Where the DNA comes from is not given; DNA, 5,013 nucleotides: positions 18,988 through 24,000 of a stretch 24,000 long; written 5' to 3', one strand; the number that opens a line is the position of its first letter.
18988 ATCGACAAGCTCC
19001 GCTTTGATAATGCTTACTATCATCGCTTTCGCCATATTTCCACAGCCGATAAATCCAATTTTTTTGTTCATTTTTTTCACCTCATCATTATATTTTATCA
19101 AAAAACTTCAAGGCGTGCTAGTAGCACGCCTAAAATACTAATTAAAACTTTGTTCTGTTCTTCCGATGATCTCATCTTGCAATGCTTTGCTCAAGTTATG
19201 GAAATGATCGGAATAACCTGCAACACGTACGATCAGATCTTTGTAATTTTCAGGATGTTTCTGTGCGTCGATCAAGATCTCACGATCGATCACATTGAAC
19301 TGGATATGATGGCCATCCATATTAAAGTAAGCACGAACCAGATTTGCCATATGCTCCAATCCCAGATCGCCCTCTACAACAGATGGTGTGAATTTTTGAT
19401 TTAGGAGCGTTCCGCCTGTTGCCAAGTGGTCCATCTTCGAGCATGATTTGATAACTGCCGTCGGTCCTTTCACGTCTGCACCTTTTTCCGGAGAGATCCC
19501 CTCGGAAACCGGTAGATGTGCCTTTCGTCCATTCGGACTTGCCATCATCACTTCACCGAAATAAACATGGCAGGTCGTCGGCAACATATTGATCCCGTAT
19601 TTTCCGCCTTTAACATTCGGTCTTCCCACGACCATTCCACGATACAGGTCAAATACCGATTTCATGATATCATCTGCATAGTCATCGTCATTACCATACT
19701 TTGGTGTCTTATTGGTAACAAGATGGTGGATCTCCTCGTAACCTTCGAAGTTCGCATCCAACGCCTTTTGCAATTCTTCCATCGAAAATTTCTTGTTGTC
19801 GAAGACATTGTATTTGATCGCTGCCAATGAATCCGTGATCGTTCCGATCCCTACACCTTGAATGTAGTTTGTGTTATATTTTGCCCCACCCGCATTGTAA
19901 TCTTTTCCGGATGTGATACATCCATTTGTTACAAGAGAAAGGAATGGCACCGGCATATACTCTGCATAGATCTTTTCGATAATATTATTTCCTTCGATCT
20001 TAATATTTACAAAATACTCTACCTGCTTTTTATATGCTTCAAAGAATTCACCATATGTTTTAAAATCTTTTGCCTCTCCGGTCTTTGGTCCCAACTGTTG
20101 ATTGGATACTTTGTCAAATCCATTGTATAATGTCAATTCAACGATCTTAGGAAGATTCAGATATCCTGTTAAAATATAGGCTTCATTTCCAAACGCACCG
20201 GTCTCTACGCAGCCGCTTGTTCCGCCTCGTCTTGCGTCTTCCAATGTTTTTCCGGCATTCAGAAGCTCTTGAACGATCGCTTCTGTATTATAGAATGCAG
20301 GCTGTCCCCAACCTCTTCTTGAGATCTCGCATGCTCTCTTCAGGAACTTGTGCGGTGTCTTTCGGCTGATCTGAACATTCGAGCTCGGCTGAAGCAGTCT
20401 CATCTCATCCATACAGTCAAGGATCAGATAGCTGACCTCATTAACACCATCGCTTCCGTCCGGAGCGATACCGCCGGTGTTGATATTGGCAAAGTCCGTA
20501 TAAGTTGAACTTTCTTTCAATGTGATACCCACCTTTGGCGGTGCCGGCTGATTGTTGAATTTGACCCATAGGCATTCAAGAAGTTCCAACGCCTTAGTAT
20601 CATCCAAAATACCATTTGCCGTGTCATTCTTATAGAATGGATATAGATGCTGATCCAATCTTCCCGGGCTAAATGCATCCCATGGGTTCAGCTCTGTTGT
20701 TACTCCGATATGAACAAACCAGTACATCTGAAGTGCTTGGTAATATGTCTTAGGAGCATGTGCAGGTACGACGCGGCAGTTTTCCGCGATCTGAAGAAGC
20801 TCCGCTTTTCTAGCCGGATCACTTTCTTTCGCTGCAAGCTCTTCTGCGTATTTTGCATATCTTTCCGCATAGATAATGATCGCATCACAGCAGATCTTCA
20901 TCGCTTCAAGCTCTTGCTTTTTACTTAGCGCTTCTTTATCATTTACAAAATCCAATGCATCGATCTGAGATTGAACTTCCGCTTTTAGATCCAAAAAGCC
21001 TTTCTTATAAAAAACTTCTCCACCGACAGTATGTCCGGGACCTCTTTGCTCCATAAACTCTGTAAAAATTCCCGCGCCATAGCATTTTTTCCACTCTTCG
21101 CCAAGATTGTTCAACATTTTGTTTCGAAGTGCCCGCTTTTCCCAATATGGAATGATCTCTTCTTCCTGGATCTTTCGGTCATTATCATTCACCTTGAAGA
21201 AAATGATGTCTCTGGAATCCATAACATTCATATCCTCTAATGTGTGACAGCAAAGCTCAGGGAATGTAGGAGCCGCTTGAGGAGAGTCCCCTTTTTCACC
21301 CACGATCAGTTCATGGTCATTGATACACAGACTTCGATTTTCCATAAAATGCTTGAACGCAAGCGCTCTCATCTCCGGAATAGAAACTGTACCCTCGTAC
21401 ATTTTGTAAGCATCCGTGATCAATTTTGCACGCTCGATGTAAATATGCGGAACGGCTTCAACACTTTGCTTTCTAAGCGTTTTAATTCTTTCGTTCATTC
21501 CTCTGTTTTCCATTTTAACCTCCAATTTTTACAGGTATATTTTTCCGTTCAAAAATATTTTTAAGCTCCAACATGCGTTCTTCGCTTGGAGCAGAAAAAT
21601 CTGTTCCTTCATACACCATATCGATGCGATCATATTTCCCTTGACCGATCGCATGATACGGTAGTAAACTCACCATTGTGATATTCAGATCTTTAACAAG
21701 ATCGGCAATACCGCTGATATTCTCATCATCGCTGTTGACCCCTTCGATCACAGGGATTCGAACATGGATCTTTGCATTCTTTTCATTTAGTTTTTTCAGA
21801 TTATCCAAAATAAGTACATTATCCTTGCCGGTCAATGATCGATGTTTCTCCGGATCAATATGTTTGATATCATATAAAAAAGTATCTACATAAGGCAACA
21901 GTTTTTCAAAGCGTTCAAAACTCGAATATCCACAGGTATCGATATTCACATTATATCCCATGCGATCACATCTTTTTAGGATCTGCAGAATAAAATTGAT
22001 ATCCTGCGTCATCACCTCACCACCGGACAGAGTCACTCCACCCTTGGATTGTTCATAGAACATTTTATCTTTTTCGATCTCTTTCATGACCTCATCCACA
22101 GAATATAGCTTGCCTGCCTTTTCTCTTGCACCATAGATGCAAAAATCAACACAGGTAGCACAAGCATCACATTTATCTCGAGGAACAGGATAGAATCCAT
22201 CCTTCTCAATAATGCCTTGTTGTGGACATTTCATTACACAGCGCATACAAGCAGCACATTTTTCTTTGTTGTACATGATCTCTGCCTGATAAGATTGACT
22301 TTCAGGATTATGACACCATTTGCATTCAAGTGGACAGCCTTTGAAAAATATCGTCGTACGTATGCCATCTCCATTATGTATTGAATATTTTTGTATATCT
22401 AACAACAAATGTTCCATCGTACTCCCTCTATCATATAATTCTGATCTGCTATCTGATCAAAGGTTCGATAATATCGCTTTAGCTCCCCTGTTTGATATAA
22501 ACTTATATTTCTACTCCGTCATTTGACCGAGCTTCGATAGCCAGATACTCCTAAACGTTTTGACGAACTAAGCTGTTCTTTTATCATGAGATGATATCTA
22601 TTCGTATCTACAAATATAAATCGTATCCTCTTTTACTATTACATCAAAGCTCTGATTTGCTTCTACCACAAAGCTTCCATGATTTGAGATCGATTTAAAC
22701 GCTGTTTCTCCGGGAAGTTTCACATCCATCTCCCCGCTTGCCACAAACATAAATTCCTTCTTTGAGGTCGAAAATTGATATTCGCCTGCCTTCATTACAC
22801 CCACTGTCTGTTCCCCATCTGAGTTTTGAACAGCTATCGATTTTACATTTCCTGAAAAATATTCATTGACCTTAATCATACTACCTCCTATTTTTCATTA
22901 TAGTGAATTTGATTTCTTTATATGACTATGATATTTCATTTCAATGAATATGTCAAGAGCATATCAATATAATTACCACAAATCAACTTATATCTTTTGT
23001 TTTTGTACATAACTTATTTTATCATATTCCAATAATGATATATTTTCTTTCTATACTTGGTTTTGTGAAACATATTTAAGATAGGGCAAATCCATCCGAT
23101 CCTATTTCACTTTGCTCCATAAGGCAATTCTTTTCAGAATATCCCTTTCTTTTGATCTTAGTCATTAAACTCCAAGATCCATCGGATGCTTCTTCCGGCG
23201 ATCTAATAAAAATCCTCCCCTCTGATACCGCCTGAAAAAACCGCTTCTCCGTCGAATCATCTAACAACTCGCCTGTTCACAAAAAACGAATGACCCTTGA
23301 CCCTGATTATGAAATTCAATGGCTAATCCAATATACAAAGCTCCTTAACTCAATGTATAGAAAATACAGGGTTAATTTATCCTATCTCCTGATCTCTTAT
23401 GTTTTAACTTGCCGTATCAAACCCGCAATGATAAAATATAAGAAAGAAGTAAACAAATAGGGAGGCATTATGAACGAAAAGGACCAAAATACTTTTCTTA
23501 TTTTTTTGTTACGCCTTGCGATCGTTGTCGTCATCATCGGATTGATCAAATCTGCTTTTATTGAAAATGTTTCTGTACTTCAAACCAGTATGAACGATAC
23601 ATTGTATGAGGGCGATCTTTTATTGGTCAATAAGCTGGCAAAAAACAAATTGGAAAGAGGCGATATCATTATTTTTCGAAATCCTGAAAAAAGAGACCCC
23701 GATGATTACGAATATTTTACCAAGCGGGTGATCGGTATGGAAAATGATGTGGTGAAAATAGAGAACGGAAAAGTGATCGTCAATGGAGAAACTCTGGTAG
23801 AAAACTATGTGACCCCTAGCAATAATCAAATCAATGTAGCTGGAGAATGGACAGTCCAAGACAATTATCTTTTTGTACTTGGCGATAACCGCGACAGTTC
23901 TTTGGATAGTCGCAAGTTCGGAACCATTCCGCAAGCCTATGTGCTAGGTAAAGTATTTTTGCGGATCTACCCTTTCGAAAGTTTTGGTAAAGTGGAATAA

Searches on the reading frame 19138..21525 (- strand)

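Call 10: search_protein_families(library=pfam, proteins=[window:19138-21525:-], max_evalue=0.0001)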
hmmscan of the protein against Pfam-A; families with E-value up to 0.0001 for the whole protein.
window:19138-21525:- (795 aa): 2 families
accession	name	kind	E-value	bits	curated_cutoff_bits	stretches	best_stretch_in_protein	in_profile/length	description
PF02901.20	PFL-like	-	1.8e-241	803.8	24.3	1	10-657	1-647/647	Pyruvate formate lyase-like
PF01228.26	Gly_radical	-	5.9e-37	126.9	22.2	1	673-775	1-105/106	Glycine radical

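Call 86: search_protein_families(library=ncbifam, proteins=[window:19138-21525:-], max_evalue=1e-10)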
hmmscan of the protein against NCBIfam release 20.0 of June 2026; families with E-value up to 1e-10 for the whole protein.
window:19138-21525:- (795 aa): 11 families
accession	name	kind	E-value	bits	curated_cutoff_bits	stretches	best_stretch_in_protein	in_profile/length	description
NF043068.1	glycl_HYPD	equivalog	0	1513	1100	1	11-794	1-784/784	trans-4-hydroxy-L-proline dehydratase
TIGR01774.1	PFL2-3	subfamily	2.9e-202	674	678.2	1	10-792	2-784/786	formate C-acetyltransferase/glycerol dehydratase family glycyl radical enzyme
NF048011.1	SfplDhtHpsGDes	equivalog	5.6e-180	600.5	1000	1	8-792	20-819/821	(2S)-3-sulfopropanediol dehydratase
TIGR04394.1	choline_CutC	equivalog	1.1e-165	553.3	1050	1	11-790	2-784/789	choline trimethylamine-lyase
NF048009.1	SfplDhtHpfGKleb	equivalog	1.2e-160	536.4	1000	1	4-794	18-824/824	(2S)-3-sulfopropanediol dehydratase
NF007437.0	PRK09983.1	equivalog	2.5e-150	502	1109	1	10-792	1-763/765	formate C-acetyltransferase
NF033718.1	indole_decarb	equivalog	2e-128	429.9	1100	2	123-596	167-646/868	indoleacetate decarboxylase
NF033715.1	glycyl_HPDL_Lrg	equivalog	8.2e-107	358.1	1150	2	204-596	270-680/901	4-hydroxyphenylacetate decarboxylase large subunit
TIGR01255.1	pyr_form_ly_1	equivalog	8.2e-37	127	994.2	1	263-790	238-739/744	formate C-acetyltransferase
NF038360.1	rad_fix_GrcA3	exception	1e-21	76.8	158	1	724-790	7-73/78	autonomous glycyl radical cofactor GrcA3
NF008341.1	PRK11127.1-1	equivalog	3.5e-11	42.9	145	1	739-790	24-75/80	autonomous glycyl radical cofactor GrcA2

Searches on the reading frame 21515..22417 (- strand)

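Call 10: search_protein_families(library=pfam, proteins=[window:21515-22417:-], max_evalue=0.0001)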
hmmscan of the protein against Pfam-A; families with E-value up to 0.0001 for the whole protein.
window:21515-22417:- (300 aa): 6 families
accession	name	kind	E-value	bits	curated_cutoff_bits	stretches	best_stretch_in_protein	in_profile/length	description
PF04055.27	Radical_SAM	-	2.3e-14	54.4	29.5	1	92-232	13-160/166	Radical SAM superfamily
PF13353.11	Fer4_12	-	4.7e-12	46.8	22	1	15-68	2-55/137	4Fe-4S single cluster domain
PF00037.32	Fer4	-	8.7e-07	28.9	21.1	0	49-67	3-21/24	4Fe-4S binding domain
PF12837.12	Fer4_6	-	5.9e-06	26.4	25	0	49-66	4-21/24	4Fe-4S binding domain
PF13187.11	Fer4_9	-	2e-05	25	27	1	53-96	1-50/52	4Fe-4S dicluster domain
PF13484.11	Fer4_16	-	7e-05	24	30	0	53-72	1-20/66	4Fe-4S double cluster binding domain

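Call 86: search_protein_families(library=ncbifam, proteins=[window:21515-22417:-], max_evalue=1e-10)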
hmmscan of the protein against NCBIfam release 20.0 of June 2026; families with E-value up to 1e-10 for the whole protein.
window:21515-22417:- (300 aa): 14 families
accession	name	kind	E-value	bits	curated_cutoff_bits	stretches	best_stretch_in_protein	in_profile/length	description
NF043069.1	T4HPD_activ_SAM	equivalog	1.2e-127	425.5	425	1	4-300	3-299/299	trans-4-hydroxy-L-proline dehydratase activase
TIGR02494.1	PFLE_PFLC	subfamily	2.6e-104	348.6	174.35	1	6-292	2-292/293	glycyl-radical enzyme activating protein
NF033719.1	ind_deCO2_activ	equivalog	9.2e-91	304.3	425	1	5-294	3-298/302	indoleacetate decarboxylase activase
NF048010.1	SfplDhtActHpsHDes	equivalog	2.2e-90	302.5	430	1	5-288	8-297/298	(2S)-3-sulfopropanediol dehydratase activating enzyme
TIGR04395.1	cutC_activ_rSAM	equivalog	1.8e-85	286.9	360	1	5-298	7-306/309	choline TMA-lyase-activating enzyme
NF033717.2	HPDL_rSAM_activ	equivalog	1.2e-78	264.6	420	1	4-299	5-306/311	4-hydroxyphenylacetate decarboxylase activase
NF048008.1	SfplDhtActHpfHKleb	equivalog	1e-72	245.1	500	1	5-277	2-281/308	(2S)-3-sulfopropanediol dehydratase activating enzyme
NF007483.0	PRK10076.1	equivalog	2.6e-67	227.1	326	2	82-300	75-292/292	[formate-C-acetyltransferase]-activating enzyme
TIGR04003.1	rSAM_BssD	equivalog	5.2e-65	219.7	496.45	1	4-299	2-307/314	[benzylsuccinate synthase]-activating enzyme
TIGR04041.1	activase_YjjW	hypoth_equivalog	1.7e-53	181.8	250.2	1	8-288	7-264/276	YjjW family glycine radical enzyme activase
TIGR02493.1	PFLA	equivalog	1.8e-51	174.8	231.75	1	98-290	39-233/235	pyruvate formate-lyase-activating protein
NF008356.0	PRK11145.1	equivalog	1.4e-40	139.1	375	1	100-296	46-244/246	pyruvate formate lyase 1-activating protein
TIGR02495.1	NrdG2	equivalog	1.5e-19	70.1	131.15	1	86-245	26-184/193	anaerobic ribonucleoside-triphosphate reductase activating protein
TIGR02491.1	NrdG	equivalog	3.5e-13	49.7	126.1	0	6-69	3-67/154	anaerobic ribonucleoside-triphosphate reductase activating protein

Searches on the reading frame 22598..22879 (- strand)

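Call 86: search_protein_families(library=ncbifam, proteins=[window:22598-22879:-], max_evalue=1e-10)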
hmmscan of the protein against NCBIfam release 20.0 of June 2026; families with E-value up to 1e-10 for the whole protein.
window:22598-22879:- (93 aa): 1 family
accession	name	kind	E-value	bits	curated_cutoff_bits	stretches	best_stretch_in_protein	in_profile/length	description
NF007875.0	PRK10579.1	equivalog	2.4e-24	85.4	143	1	1-92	1-93/94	pyrimidine/purine nucleoside phosphorylase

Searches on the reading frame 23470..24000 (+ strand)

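Call 86: search_protein_families(library=ncbifam, proteins=[window:23470-24000:+], max_evalue=1e-10)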
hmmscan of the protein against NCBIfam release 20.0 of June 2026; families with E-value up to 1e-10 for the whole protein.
window:23470-24000:+ (176 aa): 3 families
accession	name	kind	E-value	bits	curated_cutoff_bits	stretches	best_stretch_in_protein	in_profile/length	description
TIGR02227.1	sigpep_I_bact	equivalog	5.5e-39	133.6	47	1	16-169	5-161/162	signal peptidase I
NF008114.0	PRK10861.1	equivalog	2.5e-13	50.1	277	0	122-163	257-298/324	signal peptidase I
TIGR02754.1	sod_Ni_protease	equivalog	1.9e-12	47.5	63.25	0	128-162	54-88/90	nickel-type superoxide dismutase maturation protease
